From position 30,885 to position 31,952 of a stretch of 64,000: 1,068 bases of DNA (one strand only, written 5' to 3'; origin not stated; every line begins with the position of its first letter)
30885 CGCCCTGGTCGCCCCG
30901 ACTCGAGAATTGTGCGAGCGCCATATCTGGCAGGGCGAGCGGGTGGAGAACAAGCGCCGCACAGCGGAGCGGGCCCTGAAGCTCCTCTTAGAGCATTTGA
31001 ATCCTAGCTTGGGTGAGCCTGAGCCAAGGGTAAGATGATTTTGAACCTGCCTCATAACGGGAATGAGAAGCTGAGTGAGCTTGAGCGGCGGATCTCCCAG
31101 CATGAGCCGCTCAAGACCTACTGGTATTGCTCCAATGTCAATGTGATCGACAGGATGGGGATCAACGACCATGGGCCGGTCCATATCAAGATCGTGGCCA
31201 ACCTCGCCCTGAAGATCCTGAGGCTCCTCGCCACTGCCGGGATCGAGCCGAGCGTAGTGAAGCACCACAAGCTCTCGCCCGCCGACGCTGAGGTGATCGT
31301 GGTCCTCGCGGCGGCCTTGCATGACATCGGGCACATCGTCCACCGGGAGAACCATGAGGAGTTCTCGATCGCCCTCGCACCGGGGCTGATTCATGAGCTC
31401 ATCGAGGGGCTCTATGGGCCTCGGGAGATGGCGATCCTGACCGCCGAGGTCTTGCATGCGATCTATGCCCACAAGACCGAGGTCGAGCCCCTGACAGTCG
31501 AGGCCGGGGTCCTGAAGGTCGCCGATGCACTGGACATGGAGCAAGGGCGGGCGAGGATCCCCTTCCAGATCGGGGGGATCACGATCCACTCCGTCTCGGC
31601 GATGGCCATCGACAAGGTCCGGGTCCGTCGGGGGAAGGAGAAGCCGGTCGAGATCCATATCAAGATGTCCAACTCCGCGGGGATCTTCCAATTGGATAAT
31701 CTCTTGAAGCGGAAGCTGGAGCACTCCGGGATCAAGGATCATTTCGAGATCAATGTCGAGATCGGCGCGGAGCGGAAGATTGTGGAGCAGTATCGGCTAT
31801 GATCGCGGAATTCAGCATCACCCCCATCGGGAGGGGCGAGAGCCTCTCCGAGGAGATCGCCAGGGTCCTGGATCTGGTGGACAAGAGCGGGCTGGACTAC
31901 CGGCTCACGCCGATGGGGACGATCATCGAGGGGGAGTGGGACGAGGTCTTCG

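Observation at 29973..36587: NAD salvage and phosphorylation neighbourhood built around an archaeal-type NMNAT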

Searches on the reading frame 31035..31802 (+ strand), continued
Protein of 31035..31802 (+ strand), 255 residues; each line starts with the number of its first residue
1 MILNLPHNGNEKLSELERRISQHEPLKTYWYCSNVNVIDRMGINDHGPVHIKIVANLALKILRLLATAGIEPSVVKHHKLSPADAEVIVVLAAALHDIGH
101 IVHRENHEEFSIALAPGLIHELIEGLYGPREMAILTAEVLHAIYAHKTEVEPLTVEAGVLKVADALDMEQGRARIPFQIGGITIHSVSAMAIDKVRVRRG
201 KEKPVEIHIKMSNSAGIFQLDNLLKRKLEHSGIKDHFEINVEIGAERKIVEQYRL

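Call 95: find_related_loci(query=L080:10001-10771:+, collection=metagenome_contigs, flank=4000)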
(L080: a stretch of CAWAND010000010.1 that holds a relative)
Query L080:10001-10771:+ (257 aa) in metagenome_contigs; peptide patterns used: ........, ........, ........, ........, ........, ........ (x = any residue, [..] = any of these).
139 stretches matched a pattern; 35 encode a relative of the query (tblastn E <= 1e-3); 35 distinct loci.
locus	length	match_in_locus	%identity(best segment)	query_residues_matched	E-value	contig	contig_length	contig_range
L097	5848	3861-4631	100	1-257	3e-175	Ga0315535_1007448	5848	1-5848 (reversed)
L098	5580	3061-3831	98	1-257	1e-171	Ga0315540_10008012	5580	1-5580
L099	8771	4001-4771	98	1-257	5e-169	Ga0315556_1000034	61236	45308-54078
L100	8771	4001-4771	72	1-257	2e-125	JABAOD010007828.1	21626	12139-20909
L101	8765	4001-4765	74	3-257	4e-125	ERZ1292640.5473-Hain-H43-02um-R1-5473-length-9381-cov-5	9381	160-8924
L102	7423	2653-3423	72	1-257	3e-125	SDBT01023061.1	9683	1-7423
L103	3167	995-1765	73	1-257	4e-129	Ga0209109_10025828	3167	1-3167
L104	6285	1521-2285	72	3-257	8e-124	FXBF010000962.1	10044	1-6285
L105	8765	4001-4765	72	3-257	2e-123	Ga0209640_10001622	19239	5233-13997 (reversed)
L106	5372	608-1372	72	2-257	3e-123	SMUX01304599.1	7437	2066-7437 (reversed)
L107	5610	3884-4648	72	3-257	9e-123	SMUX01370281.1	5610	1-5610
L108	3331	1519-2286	70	2-257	7e-126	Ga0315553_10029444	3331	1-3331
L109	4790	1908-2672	70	3-257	1e-120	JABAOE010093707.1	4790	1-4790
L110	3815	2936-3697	70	3-257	5e-122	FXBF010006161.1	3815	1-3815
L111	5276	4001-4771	66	1-257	4e-117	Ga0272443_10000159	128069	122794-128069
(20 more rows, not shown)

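Call 106: search_protein_representatives(alignment_id=A1)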
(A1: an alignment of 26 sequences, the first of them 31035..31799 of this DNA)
Query: 26 sequences, 256 profile positions. Proteins with E-value up to 0.001 (for the whole library): 1047; up to 1e-10: 695; up to 1e-30: 253. The best 150 are listed.
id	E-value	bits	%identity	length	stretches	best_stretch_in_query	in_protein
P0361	7.9e-107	372.7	-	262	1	1-256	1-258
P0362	8.7e-100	349.6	-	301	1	3-255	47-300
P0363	2.6e-96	338.2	-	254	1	3-256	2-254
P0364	6.9e-96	336.8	-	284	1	2-255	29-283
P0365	1.1e-94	332.8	-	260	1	1-255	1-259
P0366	9.8e-94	329.8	-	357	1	1-255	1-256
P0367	4.3e-92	324.4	-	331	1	3-246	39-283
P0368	9.2e-86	303.6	-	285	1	1-256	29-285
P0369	1.1e-83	296.9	-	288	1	5-254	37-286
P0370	1.2e-83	296.8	-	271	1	2-252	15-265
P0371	5.0e-78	278.3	-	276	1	8-246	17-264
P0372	1.4e-77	276.8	-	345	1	32-244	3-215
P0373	1.3e-76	273.6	-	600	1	2-244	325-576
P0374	4.5e-76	271.9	-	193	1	3-194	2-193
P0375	5.0e-76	271.7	-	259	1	2-239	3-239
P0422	2.4e-58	213.8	-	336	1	80-251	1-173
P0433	8.7e-56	205.4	-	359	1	27-243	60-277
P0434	2.0e-55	204.2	-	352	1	15-240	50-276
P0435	5.8e-55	202.7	-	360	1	9-242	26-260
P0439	6.8e-54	199.2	-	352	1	38-204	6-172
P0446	1.7e-52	194.6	-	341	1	23-252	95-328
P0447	2.1e-52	194.3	-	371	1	28-252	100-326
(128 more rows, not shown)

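Call 107: search_protein_families(library=pfam, proteins=[P0373, P0366, P0372, P0433, P0434, P0435, P0447, P0446, P0422, P0439], max_evalue=0.001)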
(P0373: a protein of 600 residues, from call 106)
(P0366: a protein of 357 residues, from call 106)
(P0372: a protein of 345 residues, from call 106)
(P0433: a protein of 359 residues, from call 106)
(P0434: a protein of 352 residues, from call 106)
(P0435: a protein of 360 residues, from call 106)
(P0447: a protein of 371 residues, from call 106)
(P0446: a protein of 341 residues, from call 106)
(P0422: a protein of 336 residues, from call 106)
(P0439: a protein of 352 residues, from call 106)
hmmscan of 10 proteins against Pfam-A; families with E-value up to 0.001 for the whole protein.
P0373 (600 aa): 1 family
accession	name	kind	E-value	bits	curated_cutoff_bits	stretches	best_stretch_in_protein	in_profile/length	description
PF01966.28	HD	-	9.1e-07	29.6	22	1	373-500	4-115/116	HD domain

P0366 (357 aa): 1 family
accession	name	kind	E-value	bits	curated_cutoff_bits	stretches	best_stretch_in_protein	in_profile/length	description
PF01966.28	HD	-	2.7e-05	24.9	22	1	50-168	4-115/116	HD domain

P0372 (345 aa): 1 family
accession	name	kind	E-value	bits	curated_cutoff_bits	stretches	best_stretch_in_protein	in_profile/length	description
PF01966.28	HD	-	2.1e-06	28.5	22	1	21-139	4-115/116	HD domain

P0433 (359 aa): 2 families
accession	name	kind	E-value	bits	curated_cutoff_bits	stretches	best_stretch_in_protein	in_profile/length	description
PF04945.19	YHS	-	5.9e-13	49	30.3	1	312-356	1-44/47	YHS domain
PF01966.28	HD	-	6.4e-05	23.7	22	1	124-202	29-115/116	HD domain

P0434 (352 aa): 2 families
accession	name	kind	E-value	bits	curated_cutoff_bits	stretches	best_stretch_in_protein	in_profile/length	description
PF01966.28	HD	-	3.1e-06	27.9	22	1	123-204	26-115/116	HD domain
PF09438.16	DUF2017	-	0.00059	20.5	25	0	119-177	44-88/179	Domain of unknown function (DUF2017)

P0435 (360 aa): 1 family
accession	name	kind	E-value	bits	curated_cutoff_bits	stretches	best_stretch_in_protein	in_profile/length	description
PF01966.28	HD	-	1.3e-05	25.9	22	1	104-185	25-114/116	HD domain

P0447 (371 aa): 1 family
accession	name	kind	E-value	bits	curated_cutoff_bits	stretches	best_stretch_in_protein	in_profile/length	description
PF01966.28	HD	-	0.0009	20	22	0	161-240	27-114/116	HD domain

P0446 (341 aa): 0 families

P0422 (336 aa): 1 family
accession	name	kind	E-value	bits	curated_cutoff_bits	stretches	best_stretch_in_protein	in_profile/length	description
PF01966.28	HD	-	7.4e-06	26.7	22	1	13-89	30-115/116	HD domain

P0439 (352 aa): 2 families
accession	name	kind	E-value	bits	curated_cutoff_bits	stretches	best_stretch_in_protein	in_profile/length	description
PF00850.24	Hist_deacetyl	-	3.7e-11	43.4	27.9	1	254-345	1-99/298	Histone deacetylase domain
PF01966.28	HD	-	1.7e-08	35.2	22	1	18-136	4-115/116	HD domain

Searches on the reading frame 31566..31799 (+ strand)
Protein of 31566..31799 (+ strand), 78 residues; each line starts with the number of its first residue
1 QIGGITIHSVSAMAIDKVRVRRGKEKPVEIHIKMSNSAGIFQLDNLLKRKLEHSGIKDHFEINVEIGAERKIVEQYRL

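Call 67: predict_structure(alignment_id=A5)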
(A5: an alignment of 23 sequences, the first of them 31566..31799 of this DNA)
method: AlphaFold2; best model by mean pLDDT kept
length: 78 residues; sequences in the alignment: 23
mean_pLDDT: 73.2   pTM: 0.61
mean pLDDT of the five models: 73.2, 70.0, 64.4, 63.9, 58.8
residues with pLDDT >= 90: 4; 70-90: 50; 50-70: 11; < 50: 13
segments of 3 or more residues with pLDDT < 50: 1-11
pLDDT, mean of each block of 10 residues (from residue 1): 38 74 89 81 81 86 76 59
secondary structure, 60 per line:
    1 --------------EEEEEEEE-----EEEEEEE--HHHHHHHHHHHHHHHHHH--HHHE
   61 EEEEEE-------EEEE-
elements in order: E15-22 E28-34 H37-54 E60-66 E74-77
